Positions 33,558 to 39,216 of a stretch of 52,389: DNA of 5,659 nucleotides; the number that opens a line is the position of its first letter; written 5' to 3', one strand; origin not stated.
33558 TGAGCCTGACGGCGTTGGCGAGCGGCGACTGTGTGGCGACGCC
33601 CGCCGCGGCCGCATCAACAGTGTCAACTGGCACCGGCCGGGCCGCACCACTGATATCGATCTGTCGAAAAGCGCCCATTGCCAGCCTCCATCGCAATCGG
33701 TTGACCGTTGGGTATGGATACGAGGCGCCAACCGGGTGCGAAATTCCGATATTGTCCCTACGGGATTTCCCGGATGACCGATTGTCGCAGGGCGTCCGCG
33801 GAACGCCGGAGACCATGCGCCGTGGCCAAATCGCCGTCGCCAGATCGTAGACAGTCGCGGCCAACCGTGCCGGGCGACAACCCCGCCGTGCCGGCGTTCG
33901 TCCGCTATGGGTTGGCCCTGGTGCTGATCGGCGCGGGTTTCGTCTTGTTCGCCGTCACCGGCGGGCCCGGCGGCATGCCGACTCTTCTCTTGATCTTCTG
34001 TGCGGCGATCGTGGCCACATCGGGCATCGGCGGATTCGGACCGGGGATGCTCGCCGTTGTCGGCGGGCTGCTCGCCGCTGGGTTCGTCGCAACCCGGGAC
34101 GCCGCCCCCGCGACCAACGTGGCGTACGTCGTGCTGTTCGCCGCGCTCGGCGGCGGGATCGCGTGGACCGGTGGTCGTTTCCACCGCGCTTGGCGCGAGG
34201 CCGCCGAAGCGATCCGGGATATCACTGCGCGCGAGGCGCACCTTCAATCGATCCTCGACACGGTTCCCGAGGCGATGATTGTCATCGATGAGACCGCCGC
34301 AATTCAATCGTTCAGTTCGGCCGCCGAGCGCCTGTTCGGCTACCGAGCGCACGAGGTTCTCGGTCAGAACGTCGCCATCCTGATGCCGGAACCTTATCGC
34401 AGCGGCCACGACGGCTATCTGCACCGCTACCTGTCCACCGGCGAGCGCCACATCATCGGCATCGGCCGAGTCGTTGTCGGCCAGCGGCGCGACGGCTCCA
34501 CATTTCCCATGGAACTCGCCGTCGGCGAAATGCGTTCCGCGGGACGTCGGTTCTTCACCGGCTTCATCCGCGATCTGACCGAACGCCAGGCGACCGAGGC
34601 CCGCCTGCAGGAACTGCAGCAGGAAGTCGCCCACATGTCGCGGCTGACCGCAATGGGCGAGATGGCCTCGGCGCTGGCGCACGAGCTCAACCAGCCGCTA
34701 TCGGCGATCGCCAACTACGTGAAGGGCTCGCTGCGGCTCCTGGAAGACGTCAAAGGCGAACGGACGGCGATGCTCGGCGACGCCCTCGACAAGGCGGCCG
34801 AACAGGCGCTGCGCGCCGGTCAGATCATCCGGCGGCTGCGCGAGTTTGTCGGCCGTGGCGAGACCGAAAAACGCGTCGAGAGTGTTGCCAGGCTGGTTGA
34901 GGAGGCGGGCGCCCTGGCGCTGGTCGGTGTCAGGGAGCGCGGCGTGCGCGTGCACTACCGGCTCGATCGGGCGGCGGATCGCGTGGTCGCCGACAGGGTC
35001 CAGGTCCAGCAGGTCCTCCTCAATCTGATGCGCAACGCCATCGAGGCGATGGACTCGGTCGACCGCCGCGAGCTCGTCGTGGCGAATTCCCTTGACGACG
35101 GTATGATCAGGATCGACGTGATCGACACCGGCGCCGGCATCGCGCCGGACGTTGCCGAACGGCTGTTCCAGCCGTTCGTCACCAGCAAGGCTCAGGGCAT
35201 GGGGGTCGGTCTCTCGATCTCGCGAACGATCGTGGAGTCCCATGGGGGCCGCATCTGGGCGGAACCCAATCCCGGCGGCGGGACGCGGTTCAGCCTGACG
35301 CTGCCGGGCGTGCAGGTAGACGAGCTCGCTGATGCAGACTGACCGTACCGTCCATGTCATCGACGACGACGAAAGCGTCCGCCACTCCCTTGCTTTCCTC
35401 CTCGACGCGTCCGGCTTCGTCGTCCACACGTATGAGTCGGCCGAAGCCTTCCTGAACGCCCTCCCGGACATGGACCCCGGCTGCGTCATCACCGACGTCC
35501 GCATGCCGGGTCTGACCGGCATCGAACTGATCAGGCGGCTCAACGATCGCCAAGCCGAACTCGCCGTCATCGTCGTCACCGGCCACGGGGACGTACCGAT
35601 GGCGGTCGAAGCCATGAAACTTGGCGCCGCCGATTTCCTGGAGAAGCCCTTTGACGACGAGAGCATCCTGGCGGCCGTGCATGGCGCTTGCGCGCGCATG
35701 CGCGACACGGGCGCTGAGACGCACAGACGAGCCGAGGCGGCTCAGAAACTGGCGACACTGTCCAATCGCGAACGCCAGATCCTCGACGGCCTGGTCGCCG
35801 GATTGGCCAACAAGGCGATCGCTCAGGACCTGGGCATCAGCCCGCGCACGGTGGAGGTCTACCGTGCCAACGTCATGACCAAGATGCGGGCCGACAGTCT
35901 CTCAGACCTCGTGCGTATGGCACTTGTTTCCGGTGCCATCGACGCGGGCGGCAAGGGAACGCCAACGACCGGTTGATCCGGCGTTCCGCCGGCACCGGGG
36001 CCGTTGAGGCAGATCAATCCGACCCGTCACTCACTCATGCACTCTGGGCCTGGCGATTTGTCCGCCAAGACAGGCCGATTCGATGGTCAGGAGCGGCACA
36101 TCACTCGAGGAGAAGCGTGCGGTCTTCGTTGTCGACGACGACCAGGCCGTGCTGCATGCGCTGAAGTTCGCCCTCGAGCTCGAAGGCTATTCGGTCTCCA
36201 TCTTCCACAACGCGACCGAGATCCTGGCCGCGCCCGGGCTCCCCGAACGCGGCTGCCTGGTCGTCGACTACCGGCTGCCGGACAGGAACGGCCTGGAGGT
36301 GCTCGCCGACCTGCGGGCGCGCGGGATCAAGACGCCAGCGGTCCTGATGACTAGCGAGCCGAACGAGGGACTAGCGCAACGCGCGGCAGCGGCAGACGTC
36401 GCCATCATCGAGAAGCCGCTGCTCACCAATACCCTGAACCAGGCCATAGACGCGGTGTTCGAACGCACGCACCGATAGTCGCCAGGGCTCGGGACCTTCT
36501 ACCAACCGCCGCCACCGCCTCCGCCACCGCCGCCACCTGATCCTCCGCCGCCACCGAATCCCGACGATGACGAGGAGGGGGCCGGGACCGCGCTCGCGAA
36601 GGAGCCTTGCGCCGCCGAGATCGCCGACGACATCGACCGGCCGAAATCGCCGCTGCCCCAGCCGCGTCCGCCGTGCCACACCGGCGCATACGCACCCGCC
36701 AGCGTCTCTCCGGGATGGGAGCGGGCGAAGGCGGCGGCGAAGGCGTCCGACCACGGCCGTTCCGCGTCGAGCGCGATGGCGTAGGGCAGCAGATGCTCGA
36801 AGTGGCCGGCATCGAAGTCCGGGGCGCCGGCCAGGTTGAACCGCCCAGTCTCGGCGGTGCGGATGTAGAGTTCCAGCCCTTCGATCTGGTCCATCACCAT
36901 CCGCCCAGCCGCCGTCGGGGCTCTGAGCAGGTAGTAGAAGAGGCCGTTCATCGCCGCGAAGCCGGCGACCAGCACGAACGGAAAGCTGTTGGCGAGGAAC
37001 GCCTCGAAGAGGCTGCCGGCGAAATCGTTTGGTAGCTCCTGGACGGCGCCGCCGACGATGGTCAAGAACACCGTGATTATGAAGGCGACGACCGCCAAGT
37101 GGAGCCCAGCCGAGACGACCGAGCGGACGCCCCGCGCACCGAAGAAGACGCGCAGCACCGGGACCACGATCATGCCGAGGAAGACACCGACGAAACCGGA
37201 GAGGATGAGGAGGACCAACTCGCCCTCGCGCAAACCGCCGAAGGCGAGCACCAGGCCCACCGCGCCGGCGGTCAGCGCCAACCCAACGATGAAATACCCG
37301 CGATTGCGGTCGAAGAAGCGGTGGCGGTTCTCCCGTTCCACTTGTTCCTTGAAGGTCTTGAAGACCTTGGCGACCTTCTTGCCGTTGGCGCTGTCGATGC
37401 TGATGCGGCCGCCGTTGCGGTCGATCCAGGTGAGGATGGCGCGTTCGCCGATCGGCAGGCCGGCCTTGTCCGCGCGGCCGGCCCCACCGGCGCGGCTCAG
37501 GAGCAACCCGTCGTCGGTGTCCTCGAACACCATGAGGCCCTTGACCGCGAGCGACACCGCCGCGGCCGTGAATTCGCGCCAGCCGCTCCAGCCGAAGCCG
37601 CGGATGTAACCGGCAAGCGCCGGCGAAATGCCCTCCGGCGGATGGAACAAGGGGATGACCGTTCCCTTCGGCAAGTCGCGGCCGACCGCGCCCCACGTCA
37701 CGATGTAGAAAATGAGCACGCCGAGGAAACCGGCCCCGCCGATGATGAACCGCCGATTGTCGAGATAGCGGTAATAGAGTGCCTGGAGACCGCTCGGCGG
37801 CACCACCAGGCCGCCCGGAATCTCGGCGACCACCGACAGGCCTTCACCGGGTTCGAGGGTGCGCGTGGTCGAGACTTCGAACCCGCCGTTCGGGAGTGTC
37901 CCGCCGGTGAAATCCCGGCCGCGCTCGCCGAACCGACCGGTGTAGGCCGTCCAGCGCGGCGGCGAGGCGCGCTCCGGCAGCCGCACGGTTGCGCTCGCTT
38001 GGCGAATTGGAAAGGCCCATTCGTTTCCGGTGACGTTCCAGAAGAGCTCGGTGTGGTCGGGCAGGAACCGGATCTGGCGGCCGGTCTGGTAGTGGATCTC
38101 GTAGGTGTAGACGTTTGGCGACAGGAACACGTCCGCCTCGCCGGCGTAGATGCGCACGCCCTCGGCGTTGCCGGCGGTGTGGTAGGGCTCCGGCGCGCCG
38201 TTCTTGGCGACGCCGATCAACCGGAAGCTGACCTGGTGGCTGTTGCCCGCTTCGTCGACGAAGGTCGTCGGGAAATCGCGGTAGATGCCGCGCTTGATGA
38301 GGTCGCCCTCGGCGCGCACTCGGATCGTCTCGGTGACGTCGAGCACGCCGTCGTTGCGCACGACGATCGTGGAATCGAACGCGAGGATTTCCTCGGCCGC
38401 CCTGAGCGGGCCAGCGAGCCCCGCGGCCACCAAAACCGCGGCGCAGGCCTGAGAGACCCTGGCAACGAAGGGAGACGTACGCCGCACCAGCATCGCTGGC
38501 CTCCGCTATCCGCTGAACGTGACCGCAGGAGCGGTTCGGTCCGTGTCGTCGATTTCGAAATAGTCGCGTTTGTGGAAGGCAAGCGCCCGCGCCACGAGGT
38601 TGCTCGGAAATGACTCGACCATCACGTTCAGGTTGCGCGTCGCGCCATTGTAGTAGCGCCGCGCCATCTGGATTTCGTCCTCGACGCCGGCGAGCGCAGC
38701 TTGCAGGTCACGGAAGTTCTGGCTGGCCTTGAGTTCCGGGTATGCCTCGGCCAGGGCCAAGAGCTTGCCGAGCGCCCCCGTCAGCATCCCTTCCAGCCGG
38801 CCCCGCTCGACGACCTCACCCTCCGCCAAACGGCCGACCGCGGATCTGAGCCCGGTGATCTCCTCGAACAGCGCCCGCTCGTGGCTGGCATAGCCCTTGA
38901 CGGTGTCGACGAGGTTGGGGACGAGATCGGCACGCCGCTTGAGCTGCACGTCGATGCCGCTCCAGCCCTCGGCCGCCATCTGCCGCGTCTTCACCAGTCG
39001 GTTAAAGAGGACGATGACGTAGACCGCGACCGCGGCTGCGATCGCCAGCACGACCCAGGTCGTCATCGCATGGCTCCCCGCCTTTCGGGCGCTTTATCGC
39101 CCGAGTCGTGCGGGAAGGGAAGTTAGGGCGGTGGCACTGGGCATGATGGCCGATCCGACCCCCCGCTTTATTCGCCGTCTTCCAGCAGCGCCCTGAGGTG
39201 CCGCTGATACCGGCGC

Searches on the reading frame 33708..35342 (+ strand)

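Call 14: search_protein_families(library=pfam, proteins=[window:33708-35342:+])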
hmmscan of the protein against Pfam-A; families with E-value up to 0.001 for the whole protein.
window:33708-35342:+ (544 aa): 7 families
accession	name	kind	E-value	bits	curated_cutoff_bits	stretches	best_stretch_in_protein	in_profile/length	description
PF02518.31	HATPase_c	-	9.9e-27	94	26.4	1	429-533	2-108/111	Histidine kinase-, DNA gyrase B-, and HSP90-like ATPase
PF00989.32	PAS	-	2.8e-20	72.8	22.6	1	178-289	2-112/113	PAS fold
PF13426.13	PAS_9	-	3.4e-10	40.6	27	1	187-292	1-103/103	PAS domain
PF00512.31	HisKA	-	2e-09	37.8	26.9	1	316-380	2-60/66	His Kinase A (phospho-acceptor) domain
PF13188.13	PAS_8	-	4e-07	30.1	21.8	1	178-228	2-49/65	PAS domain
PF08448.16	PAS_4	-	1.3e-06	29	23.1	1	183-294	1-109/110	PAS fold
PF14501.12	HATPase_c_5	-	0.00032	21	22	1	432-516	5-86/102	GHKL domain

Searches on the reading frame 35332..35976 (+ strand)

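Call 14: search_protein_families(library=pfam, proteins=[window:35332-35976:+])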
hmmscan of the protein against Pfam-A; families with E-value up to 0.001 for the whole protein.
window:35332-35976:+ (214 aa): 4 families
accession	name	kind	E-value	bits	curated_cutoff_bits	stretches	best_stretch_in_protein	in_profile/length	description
PF00072.30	Response_reg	-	3.7e-31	108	30.2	1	7-116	1-110/111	Response regulator receiver domain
PF00196.25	GerE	-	3.4e-22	78.3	23.5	1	142-197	2-57/57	Bacterial regulatory proteins, luxR family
PF08281.18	Sigma70_r4_2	-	3.8e-05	23.7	25.7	1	137-184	5-53/54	Sigma-70, region 4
PF13936.12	HTH_38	-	0.00053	20.1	27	1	143-174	5-37/44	Helix-turn-helix domain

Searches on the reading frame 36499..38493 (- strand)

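Call 14: search_protein_families(library=pfam, proteins=[window:36499-38493:-])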
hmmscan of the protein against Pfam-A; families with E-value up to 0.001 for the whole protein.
window:36499-38493:- (664 aa): 3 families
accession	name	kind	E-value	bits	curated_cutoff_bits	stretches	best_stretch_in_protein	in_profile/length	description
PF20990.2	DUF2207_C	-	7.1e-31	108.2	33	1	283-585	4-247/247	Predicted membrane protein (DUF2207) C-terminal domain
PF09972.14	DUF2207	-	1.9e-30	106.8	24.4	1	36-223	2-170/172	Predicted membrane protein (DUF2207) N-terminal domain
PF04610.19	TrbL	-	0.00011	22.5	25.9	1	366-515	75-210/215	TrbL/VirB6 plasmid conjugal transfer protein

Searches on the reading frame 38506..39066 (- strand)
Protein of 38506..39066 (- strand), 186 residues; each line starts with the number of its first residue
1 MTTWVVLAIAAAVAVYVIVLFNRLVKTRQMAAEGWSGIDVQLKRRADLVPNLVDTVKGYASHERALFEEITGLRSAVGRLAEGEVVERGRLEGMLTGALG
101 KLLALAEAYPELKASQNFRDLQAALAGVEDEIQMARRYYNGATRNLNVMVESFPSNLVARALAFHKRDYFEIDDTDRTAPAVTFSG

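Call 14: search_protein_families(library=pfam, proteins=[window:38506-39066:-])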
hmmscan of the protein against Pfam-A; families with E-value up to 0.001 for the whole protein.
window:38506-39066:- (186 aa): 1 family
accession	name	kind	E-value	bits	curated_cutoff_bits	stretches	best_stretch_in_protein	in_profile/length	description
PF04011.17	LemA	-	3.7e-55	186.3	26.2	1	35-184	2-149/149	LemA family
